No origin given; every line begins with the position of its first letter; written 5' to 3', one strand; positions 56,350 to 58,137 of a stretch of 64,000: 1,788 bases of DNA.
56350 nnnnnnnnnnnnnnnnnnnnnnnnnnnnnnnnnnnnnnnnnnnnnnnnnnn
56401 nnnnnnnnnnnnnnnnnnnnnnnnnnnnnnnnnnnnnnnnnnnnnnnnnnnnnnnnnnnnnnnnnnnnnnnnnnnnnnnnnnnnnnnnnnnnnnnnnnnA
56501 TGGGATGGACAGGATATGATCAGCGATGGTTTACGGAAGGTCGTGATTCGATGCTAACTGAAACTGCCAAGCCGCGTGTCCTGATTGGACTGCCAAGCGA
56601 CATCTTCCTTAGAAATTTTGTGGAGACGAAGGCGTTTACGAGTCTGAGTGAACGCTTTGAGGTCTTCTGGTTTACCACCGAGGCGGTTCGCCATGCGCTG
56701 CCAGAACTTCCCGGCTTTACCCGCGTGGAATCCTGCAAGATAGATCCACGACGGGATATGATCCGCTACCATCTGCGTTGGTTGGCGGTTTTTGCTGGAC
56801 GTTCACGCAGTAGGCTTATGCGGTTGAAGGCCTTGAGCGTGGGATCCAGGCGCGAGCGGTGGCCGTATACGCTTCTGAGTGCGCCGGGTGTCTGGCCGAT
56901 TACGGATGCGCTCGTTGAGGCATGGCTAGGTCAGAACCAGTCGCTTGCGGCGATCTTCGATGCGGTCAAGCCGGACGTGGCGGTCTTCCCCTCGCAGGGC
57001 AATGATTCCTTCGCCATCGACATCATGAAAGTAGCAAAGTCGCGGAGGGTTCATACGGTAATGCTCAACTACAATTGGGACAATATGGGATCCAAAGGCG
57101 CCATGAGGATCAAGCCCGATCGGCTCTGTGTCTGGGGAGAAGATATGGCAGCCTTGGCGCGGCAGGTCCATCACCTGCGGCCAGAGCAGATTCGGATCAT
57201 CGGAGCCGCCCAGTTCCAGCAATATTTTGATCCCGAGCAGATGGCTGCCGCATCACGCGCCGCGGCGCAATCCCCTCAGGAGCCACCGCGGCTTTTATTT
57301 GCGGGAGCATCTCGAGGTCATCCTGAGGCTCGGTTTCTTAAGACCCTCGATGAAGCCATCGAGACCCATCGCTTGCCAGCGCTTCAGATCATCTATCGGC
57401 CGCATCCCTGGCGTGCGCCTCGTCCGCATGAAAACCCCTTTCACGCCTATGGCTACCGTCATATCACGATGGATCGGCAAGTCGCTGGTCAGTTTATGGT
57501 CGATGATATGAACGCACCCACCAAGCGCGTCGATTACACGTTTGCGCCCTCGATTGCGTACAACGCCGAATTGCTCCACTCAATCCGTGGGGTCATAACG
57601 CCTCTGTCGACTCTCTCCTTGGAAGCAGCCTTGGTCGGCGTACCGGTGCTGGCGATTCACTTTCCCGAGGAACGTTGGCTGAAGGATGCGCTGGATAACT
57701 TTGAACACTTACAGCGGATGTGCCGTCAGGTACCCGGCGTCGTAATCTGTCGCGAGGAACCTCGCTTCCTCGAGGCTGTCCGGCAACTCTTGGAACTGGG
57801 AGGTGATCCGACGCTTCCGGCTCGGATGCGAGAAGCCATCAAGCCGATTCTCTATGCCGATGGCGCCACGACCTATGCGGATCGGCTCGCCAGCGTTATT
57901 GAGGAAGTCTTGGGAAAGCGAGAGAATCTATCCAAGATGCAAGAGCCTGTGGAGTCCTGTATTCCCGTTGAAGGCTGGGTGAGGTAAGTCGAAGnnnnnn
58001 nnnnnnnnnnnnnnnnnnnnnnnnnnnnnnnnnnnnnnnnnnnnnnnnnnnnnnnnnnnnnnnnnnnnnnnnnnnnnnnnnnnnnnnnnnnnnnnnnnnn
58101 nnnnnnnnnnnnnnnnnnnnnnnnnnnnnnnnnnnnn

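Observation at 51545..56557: ACP, FabG, AMP-ligase, LuxE, LuxC acyl-activation/reduction module embedded in a nonulosonic acid cluster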

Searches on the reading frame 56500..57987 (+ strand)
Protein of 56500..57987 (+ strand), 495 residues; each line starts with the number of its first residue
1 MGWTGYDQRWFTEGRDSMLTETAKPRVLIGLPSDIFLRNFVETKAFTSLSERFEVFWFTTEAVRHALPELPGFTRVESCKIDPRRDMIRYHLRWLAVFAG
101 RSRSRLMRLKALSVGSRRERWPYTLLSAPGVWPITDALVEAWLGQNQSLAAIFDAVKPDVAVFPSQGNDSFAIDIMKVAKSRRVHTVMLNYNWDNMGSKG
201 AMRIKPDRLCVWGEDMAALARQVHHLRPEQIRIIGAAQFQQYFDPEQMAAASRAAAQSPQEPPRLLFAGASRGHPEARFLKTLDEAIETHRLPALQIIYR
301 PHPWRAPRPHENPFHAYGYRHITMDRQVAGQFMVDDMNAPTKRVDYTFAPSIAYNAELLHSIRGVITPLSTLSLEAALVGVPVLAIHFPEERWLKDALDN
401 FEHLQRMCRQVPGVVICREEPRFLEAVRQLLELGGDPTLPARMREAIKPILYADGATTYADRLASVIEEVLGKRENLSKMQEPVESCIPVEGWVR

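Call 3: search_protein_families(library=pfam, proteins=[window:56500-57987:+], max_evalue=0.01)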
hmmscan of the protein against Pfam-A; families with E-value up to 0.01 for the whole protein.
window:56500-57987:+ (495 aa): 0 families

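Call 5: search_protein_families(library=ncbifam, proteins=[window:56500-57987:+], max_evalue=0.001)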
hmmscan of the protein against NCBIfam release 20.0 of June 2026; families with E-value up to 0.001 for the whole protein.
window:56500-57987:+ (495 aa): 1 family
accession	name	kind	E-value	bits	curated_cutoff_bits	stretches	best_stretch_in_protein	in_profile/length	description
NF046086.1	BFO_1060_trans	domain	0.00014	21.2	200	0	143-246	33-144/365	BFO_1060 family glycosyltransferase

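Call 33: search_protein_families(library=pfam, proteins=[window:56551-57987:+], max_evalue=0.1)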
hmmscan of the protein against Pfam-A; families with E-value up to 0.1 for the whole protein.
window:56551-57987:+ (478 aa): 1 family
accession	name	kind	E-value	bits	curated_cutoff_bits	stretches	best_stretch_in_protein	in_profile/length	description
PF13838.12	Clathrin_H_link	-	0.049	14.1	27.8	0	220-244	11-35/66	Clathrin-H-link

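Call 55: find_homologous_proteins(query=window:56551-57984:+, max_evalue=0.001)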
Query window:56551-57984:+ (478 aa): 12 proteins with E <= 0.001 among 8000 candidates.
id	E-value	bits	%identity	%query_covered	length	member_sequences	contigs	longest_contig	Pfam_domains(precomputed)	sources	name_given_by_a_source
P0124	0.0e+0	1097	100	100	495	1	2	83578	-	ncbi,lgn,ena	-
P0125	5.6e-180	617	60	94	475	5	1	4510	-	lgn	-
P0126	4.8e-178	611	60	96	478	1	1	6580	-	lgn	-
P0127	3.8e-175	601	58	96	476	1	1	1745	-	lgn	-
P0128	6.0e-164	565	57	94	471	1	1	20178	-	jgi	jgi:hypothetical protein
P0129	6.8e-151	522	54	92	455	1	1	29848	-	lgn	-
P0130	2.6e-147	510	52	94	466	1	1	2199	-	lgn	-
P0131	1.4e-130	455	47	94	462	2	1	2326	-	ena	-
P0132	5.0e-127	443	46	95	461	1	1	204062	-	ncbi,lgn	ncbi:MAG: hypothetical protein ACE144_00440 [Thermodesulfobacteriota bacterium]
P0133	5.7e-126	439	47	95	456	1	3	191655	-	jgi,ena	jgi:hypothetical protein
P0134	7.2e-117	409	58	66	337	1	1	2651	-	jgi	jgi:hypothetical protein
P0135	1.0e-37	148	29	94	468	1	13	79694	-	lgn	-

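Call 57: find_encoding_contigs(protein=P0132, flank=10000, max_places=1)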
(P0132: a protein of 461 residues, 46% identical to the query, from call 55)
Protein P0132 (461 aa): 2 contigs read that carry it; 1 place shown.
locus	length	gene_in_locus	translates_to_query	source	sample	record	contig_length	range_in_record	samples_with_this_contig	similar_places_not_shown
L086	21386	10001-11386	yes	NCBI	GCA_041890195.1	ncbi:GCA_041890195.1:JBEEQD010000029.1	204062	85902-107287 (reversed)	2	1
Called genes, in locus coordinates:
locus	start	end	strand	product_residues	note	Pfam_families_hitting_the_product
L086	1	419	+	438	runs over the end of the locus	PF00202:Aminotran_3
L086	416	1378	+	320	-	PF00248:Aldo_ket_red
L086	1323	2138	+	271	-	PF02348:CTP_transf_3, PF12804:NTP_transf_3 (faint)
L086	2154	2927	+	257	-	PF01261:AP_endonuc_2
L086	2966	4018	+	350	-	PF03102:NeuB, PF08666:SAF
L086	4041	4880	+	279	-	PF01370:Epimerase, PF04321:RmlD_sub_bind, PF05368:NmrA (faint), PF13460:NAD_binding_10 (faint), PF07993:NAD_binding_4 (weak), PF16363:GDP_Man_Dehyd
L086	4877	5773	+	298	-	PF13489:Methyltransf_23, PF07021:MetW (weak), PF13847:Methyltransf_31, PF08241:Methyltransf_11, PF08242:Methyltransf_12, PF13649:Methyltransf_25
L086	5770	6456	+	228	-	PF00149:Metallophos, PF12850:Metallophos_2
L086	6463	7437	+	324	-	PF21360:PylC-like_N, PF02655:ATP-grasp_3 (faint), PF15632:ATPgrasp_Ter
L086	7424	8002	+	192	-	PF13302:Acetyltransf_3, PF13420:Acetyltransf_4 (weak), PF00583:Acetyltransf_1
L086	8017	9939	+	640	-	PF27878:PFTS_polysacc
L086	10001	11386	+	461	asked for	-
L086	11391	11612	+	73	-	-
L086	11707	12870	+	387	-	PF02350:Epimerase_2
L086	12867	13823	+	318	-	PF02826:2-Hacid_dh_C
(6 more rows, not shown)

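Call 58: find_encoding_contigs(protein=P0133, flank=10000, max_places=1)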
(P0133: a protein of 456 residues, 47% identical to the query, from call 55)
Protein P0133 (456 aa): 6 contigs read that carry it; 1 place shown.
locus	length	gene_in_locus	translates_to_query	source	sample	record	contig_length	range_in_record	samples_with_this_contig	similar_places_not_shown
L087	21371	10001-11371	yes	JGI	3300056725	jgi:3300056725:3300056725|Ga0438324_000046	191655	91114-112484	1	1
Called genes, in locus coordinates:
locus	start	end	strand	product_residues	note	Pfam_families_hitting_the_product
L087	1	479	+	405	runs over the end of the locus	PF13231:PMT_2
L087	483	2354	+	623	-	PF13522:GATase_6, PF13537:GATase_7, PF00733:Asn_synthase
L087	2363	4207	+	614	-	PF00534:Glycos_transf_1, PF13692:Glyco_trans_1_4, PF02698:DUF218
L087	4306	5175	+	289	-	PF05721:PhyH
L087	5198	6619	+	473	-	-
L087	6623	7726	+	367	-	PF01408:GFO_IDH_MocA (weak), PF22725:GFO_IDH_MocA_C3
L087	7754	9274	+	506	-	PF03102:NeuB, PF07385:Lyx_isomer (faint), PF07883:Cupin_2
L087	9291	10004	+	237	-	PF02348:CTP_transf_3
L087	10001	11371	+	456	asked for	-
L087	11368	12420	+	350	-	PF03102:NeuB, PF08666:SAF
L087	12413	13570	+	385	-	PF02350:Epimerase_2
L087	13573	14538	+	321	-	PF00389:2-Hacid_dh (weak), PF02826:2-Hacid_dh_C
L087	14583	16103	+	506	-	PF02776:TPP_enzyme_N, PF00205:TPP_enzyme_M, PF02775:TPP_enzyme_C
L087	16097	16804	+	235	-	PF02348:CTP_transf_3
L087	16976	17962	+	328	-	PF03102:NeuB, PF08666:SAF, PF13144:ChapFlgA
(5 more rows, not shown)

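Call 91: predict_structure(alignment_id=A3)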
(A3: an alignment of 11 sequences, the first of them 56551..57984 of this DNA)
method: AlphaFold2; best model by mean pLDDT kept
length: 478 residues; sequences in the alignment: 11
mean_pLDDT: 85.6   pTM: 0.86
mean pLDDT of the five models: 85.6, 85.2, 84.6, 84.0, 83.9
residues with pLDDT >= 90: 240; 70-90: 197; 50-70: 18; < 50: 23
segments of 3 or more residues with pLDDT < 50: 1-3, 459-478
pLDDT, mean of each block of 10 residues (from residue 1): 69 92 90 95 89 91 88 90 84 77 89 91 93 96 91 92 97 73 84 89 88 92 89 91 86 78 95 96 85 84 93 79 75 86 95 88 93 75 77 92 94 95 93 76 94 73 38 35
secondary structure, 60 per line:
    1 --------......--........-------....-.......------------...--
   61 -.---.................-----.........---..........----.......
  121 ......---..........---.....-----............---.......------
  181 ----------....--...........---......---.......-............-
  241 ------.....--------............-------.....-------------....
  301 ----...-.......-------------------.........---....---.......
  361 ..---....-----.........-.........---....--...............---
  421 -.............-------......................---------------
elements in order: E9-14 H17-24 H32-35 E37-43 E56-58 H66-82 H88-96 H100-109 H114-126 H130-139 E143-147 H153-164 E168-174 E191-194 H197-207 E214-216 H220-226 H228-239 E247-251 H260-271 E279-283 H297-300 E305-307 H309-315 H335-343 E347-350 H354-362 E366-369 H375-383 H385-393 E397-400 H403-417 H422-434 H442-463

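Call 93: fold_search(model_id=the predicted structure, library=pdb)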
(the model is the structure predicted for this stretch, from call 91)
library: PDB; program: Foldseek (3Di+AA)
matches with E <= 10: 1219; with E <= 0.001: 262
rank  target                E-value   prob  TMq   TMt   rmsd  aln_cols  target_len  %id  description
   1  7qsg_A                3.6e-10  1.00  0.46  0.56   9.6       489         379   13  Methylmannose polysaccharide mannosyltransferase from M. hassiacum (released 2023-01-25)
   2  3c4q_B                6.6e-10  1.00  0.48  0.57   7.7       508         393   12  Structure of the retaining glycosyltransferase MshA : The first step in mycothiol biosynthesis. Organism : Corynebacte (released 2008-04-01)
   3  3dzc_A                9.1e-10  1.00  0.47  0.59   9.8       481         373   15  2.35 Angstrom resolution structure of WecB (VC0917), a UDP-N-acetylglucosamine 2-epimerase from Vibrio cholerae. (released 2008-08-12)
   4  3c4q_A                1.5e-09  1.00  0.47  0.55   8.6       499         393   13  Structure of the retaining glycosyltransferase MshA : The first step in mycothiol biosynthesis. Organism : Corynebacte (released 2008-04-01)
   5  5zlr_A                1.6e-09  1.00  0.44  0.55   9.8       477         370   13  Structure of NeuC (released 2018-05-16)
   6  6n1x                  1.8e-09  1.00  0.44  0.53  10.1       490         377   11  BshA from Staphylococcus aureus complexed with UDP and N-acetylglucosamine (released 2019-08-21)
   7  1f6d_A                2.6e-09  1.00  0.50  0.62   8.3       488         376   15  THE STRUCTURE OF UDP-N-ACETYLGLUCOSAMINE 2-EPIMERASE FROM E. COLI. (released 2000-12-13)
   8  3beo_A                3.4e-09  1.00  0.46  0.57   9.1       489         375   12  A Structural Basis for the allosteric regulation of non-hydrolyzing UDP-GlcNAc 2-epimerases (released 2008-02-19)
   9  3c48_B                4.2e-09  1.00  0.29  0.33  15.8       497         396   12  Structure of the retaining glycosyltransferase MshA: The first step in mycothiol biosynthesis. Organism: Corynebacteri (released 2008-03-25)
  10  1v4v_A                4.9e-09  1.00  0.45  0.55   9.9       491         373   13  Crystal Structure Of UDP-N-Acetylglucosamine 2-Epimerase From Thermus Thermophilus HB8 (released 2003-12-02)
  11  1f6d_C                5.2e-09  1.00  0.48  0.60   8.2       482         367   14  THE STRUCTURE OF UDP-N-ACETYLGLUCOSAMINE 2-EPIMERASE FROM E. COLI. (released 2000-12-13)
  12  5xvs_B                5.2e-09  1.00  0.42  0.52  10.7       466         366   13  Crystal structure of UDP-GlcNAc 2-epimerase NeuC complexed with UDP (released 2018-04-11)
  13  7yp6_A                6.1e-09  1.00  0.47  0.53   7.8       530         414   12  Crystal structure of elaiophylin glycosyltransferase in complex with UDP (released 2022-11-02)
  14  7vz6_F                7.6e-09  1.00  0.47  0.60   8.4       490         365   15  The crystal structure of Non-hydrolyzing UDPGlcNAc 2-epimerase in complex with UDP-glucose (released 2022-11-16)
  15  4fkz_A                7.6e-09  1.00  0.48  0.57   8.2       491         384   12  Crystal structure of Bacillus subtilis UDP-GlcNAc 2-epimerase in complex with UDP-GlcNAc and UDP (released 2013-05-08)
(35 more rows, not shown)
